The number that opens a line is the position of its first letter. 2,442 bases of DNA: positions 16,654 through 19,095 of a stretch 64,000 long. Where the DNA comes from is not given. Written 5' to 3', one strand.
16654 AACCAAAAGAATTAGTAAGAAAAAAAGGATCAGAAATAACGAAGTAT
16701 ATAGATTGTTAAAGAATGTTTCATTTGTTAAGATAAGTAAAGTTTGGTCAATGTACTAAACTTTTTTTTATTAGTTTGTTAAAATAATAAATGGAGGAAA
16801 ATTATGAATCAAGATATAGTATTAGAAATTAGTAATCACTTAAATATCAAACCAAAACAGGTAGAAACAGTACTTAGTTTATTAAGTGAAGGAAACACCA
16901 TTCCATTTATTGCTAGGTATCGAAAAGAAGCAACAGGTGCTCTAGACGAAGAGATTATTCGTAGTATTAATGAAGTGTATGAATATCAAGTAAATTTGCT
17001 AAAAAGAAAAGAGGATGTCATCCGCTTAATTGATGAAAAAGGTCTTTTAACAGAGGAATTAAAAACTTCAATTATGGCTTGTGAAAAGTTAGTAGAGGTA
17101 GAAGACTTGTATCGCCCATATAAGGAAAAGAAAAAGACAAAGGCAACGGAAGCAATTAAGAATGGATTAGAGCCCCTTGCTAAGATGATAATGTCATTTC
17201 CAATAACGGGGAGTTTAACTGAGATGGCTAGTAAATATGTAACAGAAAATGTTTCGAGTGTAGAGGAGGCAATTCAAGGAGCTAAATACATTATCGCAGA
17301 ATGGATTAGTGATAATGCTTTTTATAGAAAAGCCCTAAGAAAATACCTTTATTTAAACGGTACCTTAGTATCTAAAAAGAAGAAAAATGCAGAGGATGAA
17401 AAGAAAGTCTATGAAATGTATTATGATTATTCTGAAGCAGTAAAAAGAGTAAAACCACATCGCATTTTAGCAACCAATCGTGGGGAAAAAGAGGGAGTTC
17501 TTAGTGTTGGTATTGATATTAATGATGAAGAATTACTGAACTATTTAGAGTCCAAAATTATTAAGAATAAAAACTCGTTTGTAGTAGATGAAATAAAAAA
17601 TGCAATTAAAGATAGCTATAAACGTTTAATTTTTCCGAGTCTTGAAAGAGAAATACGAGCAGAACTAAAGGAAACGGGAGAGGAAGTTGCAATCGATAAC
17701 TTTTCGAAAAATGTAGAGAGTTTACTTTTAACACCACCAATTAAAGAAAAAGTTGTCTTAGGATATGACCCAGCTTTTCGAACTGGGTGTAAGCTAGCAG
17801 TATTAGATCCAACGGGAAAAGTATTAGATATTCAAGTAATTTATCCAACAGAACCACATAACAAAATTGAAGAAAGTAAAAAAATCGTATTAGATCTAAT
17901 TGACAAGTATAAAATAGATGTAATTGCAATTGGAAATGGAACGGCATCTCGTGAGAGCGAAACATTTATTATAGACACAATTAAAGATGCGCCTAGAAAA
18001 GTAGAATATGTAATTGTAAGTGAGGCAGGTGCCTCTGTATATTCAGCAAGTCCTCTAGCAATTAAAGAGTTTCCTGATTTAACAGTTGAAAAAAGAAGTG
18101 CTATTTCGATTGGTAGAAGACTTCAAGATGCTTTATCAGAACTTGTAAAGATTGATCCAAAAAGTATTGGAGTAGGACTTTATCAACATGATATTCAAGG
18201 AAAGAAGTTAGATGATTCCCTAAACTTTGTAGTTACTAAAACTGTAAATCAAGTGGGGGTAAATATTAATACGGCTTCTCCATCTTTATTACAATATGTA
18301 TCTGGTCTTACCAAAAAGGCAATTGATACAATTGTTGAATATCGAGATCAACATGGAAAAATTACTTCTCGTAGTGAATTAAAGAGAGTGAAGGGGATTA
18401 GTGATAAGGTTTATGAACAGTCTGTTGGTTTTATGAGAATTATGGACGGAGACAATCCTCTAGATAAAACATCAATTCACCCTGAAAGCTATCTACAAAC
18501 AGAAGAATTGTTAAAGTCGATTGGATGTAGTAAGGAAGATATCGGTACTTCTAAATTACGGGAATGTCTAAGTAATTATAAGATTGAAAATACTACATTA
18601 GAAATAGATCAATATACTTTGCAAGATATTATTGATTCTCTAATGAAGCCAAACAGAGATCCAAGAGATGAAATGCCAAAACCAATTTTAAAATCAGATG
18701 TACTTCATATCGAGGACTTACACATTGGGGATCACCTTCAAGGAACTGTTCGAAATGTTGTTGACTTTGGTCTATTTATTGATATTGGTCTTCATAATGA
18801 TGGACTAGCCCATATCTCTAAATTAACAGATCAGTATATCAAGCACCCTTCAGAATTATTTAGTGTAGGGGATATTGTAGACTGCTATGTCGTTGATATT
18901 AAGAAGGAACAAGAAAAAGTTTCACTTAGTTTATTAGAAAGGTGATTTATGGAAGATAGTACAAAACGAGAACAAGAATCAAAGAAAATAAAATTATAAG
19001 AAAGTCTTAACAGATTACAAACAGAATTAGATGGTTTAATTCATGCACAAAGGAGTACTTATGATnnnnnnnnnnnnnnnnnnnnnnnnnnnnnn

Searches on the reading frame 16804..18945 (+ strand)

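Call 70: search_protein_families(library=ncbifam, proteins=[window:16804-18945:+], max_evalue=1e-10)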
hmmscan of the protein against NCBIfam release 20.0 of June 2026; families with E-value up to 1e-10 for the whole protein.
window:16804-18945:+ (713 aa): 15 families
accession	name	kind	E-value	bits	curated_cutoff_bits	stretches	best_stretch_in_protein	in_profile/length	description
NF005208.0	PRK06676.1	equivalog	1.4e-16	60.5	368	1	636-710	188-261/391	30S ribosomal protein S1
NF000907.0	PRK00087.1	equivalog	7.8e-16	57.4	624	1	636-710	473-546/671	bifunctional 4-hydroxy-3-methylbut-2-enyl diphosphate reductase/30S ribosomal protein S1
NF040579.1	S1_dom_CvfD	subfamily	3.3e-15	56.3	117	1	640-710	2-72/113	CvfD/Ygs/GSP13 family RNA-binding post-transcriptional regulator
NF004952.0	PRK06299.1-2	equivalog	9.5e-15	53.9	524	1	636-710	213-286/580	30S ribosomal protein S1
NF004954.0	PRK06299.1-4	equivalog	2e-14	52.7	727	1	636-710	186-259/560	30S ribosomal protein S1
NF004953.0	PRK06299.1-3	equivalog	6.4e-14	51.1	720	1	636-710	208-281/580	30S ribosomal protein S1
NF005911.0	PRK07899.1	equivalog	1.4e-13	50.4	691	1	636-710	203-276/486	30S ribosomal protein S1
TIGR00717.1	rpsA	equivalog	6.3e-13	48.1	577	1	638-710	269-342/516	30S ribosomal protein S1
NF004951.0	PRK06299.1-1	equivalog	6.6e-13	47.9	918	1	636-710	186-259/556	30S ribosomal protein S1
NF006363.0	PRK08582.1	equivalog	7.3e-13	48.9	171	1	640-710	4-73/140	S1 domain-containing RNA-binding protein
NF005973.0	PRK08059.1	equivalog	7.9e-13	48.6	148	1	637-710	3-76/123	S1 domain-containing post-transcriptional regulator GSP13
NF004955.0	PRK06299.1-5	equivalog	6e-12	44.6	878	1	636-710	193-266/566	30S ribosomal protein S1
TIGR01259.1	comE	subfamily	1.8e-11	44.1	152.35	1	479-539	53-113/120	comEA protein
NF008805.1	PRK11824.1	equivalog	2.4e-11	42.8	471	1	637-710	608-680/683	polyribonucleotide nucleotidyltransferase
TIGR03591.1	polynuc_phos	equivalog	8.9e-11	40.9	525.05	0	637-710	614-686/689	polyribonucleotide nucleotidyltransferase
